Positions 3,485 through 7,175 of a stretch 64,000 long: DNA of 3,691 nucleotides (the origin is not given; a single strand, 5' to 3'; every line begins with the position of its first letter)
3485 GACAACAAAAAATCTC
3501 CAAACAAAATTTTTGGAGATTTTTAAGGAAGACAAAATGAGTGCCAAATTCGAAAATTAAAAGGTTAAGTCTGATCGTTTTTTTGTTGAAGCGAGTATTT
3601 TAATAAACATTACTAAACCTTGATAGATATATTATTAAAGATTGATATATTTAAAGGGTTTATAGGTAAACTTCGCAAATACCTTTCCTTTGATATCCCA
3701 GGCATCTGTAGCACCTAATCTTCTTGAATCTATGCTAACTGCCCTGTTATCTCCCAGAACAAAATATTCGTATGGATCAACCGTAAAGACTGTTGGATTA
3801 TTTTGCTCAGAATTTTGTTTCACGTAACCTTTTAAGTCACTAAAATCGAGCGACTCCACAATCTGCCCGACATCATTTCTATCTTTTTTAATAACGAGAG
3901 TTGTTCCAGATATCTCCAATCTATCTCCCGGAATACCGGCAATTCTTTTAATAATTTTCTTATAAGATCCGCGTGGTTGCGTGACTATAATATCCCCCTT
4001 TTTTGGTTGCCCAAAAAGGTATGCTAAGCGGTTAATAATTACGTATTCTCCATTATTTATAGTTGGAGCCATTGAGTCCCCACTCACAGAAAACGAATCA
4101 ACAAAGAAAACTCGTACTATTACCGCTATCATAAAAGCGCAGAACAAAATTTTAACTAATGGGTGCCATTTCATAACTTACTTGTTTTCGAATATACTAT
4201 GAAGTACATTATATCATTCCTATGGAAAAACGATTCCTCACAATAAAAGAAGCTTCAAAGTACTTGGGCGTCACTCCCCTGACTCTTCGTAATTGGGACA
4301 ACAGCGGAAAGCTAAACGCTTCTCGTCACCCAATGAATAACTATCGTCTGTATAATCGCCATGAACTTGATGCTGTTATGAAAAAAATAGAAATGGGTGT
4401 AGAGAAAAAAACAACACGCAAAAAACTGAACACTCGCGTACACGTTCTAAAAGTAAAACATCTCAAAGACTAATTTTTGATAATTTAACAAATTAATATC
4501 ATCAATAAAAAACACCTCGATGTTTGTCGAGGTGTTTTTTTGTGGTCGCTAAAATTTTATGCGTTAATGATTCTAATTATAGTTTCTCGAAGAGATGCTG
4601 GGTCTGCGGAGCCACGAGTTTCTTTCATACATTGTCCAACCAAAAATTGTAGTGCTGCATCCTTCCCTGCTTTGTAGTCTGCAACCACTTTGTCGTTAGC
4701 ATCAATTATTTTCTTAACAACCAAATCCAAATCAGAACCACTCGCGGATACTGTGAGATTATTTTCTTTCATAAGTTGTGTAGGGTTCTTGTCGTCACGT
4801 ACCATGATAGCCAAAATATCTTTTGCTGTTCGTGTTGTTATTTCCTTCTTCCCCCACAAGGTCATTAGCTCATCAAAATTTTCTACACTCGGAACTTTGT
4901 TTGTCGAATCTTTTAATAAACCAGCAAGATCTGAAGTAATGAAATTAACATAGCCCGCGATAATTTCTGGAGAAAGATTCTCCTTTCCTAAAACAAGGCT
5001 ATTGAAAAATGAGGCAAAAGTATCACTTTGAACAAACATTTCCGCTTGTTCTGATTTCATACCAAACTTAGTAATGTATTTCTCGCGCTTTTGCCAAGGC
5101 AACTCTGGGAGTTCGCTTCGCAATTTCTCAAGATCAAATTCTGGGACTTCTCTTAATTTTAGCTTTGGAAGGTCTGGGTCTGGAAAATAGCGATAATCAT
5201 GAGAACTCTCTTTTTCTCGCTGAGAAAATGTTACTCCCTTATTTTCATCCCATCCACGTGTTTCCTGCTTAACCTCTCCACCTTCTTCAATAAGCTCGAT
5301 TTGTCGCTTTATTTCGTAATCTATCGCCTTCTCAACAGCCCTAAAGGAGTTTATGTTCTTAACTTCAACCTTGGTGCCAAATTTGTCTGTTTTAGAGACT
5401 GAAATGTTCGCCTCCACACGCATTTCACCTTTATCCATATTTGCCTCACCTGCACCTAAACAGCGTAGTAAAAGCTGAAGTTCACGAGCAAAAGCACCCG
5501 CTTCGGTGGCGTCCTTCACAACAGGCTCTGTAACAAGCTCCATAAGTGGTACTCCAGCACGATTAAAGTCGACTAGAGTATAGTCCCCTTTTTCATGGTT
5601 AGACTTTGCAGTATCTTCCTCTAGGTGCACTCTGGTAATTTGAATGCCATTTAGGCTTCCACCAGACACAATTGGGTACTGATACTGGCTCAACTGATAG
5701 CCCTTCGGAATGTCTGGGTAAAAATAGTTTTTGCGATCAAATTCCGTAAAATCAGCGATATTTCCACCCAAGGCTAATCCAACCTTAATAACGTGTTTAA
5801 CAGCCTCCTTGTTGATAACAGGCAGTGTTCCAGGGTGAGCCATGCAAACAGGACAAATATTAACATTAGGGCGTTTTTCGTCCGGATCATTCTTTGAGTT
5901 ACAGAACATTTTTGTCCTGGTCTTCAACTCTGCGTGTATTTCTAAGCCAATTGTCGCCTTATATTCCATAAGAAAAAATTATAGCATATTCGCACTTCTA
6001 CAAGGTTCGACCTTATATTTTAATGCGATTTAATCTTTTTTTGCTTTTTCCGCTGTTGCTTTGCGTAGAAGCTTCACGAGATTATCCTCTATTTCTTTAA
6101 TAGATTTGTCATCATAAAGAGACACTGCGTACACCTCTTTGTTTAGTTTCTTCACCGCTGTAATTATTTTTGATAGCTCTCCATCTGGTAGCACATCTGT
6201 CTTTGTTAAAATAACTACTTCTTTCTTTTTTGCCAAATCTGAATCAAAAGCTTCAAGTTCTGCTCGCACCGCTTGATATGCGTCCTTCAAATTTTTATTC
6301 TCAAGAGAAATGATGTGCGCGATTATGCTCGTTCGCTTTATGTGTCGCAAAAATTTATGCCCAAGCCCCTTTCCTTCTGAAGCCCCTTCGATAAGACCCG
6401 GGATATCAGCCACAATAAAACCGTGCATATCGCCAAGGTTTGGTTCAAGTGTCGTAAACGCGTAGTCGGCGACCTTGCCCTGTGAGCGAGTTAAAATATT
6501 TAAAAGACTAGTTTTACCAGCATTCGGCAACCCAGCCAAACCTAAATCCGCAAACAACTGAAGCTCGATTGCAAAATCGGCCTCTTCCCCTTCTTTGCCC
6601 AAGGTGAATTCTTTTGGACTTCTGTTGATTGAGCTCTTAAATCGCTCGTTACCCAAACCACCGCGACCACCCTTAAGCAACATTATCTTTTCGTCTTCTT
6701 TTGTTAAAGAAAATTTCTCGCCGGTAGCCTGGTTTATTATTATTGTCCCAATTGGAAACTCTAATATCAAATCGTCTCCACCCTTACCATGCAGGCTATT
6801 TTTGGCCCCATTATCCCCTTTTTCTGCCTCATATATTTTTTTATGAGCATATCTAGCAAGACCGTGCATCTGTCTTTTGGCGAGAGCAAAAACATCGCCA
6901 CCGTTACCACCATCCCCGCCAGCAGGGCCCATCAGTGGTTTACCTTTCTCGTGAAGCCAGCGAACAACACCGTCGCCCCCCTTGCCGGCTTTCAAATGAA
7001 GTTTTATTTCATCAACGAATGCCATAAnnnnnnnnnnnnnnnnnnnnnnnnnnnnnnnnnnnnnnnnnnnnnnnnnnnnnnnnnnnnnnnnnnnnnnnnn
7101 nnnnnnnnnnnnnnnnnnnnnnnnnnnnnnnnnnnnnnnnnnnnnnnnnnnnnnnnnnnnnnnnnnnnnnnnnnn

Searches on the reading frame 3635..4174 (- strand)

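Call 12: search_protein_families(library=pfam, proteins=[window:3635-4174:-], max_evalue=0.001)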
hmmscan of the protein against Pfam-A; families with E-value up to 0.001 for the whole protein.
window:3635-4174:- (179 aa): 2 families
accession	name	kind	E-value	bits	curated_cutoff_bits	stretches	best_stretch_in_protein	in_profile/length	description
PF10502.14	Peptidase_S26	-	2.2e-36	125.8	22.9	1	6-168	4-166/168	Signal peptidase, peptidase S26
PF00717.28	Peptidase_S24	-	5.7e-06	26.5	23.3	1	29-86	39-89/116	Peptidase S24-like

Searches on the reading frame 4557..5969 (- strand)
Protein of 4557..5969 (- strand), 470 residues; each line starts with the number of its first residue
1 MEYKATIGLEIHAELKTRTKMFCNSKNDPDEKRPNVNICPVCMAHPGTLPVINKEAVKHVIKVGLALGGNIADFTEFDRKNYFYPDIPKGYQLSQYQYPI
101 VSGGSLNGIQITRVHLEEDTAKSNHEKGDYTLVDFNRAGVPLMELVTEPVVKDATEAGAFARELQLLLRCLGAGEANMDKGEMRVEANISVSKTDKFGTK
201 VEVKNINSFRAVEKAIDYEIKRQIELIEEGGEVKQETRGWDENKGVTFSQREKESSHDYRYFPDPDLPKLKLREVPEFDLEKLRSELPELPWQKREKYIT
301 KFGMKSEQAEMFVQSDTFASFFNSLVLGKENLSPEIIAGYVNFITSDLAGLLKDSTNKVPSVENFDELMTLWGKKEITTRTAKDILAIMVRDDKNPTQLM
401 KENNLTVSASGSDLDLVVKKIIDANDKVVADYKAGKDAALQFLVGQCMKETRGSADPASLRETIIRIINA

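Call 12: search_protein_families(library=pfam, proteins=[window:4557-5969:-], max_evalue=0.001)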
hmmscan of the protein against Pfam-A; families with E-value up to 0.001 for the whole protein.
window:4557-5969:- (470 aa): 2 families
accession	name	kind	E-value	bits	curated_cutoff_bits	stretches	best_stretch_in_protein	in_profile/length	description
PF02934.20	GatB_N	-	1.5e-108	362.6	23.4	1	6-274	2-273/277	GatB/GatE catalytic domain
PF02637.23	GatB_Yqey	-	4.4e-28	98.5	27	1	340-466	16-146/148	GatB domain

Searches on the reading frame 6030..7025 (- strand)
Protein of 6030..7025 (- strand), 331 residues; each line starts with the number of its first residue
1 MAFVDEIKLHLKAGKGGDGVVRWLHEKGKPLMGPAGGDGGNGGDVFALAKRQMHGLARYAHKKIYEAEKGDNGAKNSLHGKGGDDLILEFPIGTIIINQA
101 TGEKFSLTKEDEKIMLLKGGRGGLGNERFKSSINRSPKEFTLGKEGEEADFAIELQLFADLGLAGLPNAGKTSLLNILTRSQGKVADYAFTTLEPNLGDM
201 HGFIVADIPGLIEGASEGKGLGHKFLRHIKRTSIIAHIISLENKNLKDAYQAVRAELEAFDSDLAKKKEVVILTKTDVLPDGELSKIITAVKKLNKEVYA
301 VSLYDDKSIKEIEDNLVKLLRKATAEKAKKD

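Call 12: search_protein_families(library=pfam, proteins=[window:6030-7025:-], max_evalue=0.001)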
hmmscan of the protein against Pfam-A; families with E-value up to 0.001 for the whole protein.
window:6030-7025:- (331 aa): 3 families
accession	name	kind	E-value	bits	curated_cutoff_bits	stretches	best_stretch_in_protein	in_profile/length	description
PF01018.28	GTP1_OBG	-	8.7e-46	155.8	27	1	4-157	1-155/155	GTP1/OBG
PF01926.29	MMR_HSR1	-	3.7e-22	79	21.9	1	161-275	2-113/113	50S ribosome-binding GTPase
PF02421.24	FeoB_N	-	6e-08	32.8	27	1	162-235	4-83/156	Ferrous iron transport protein B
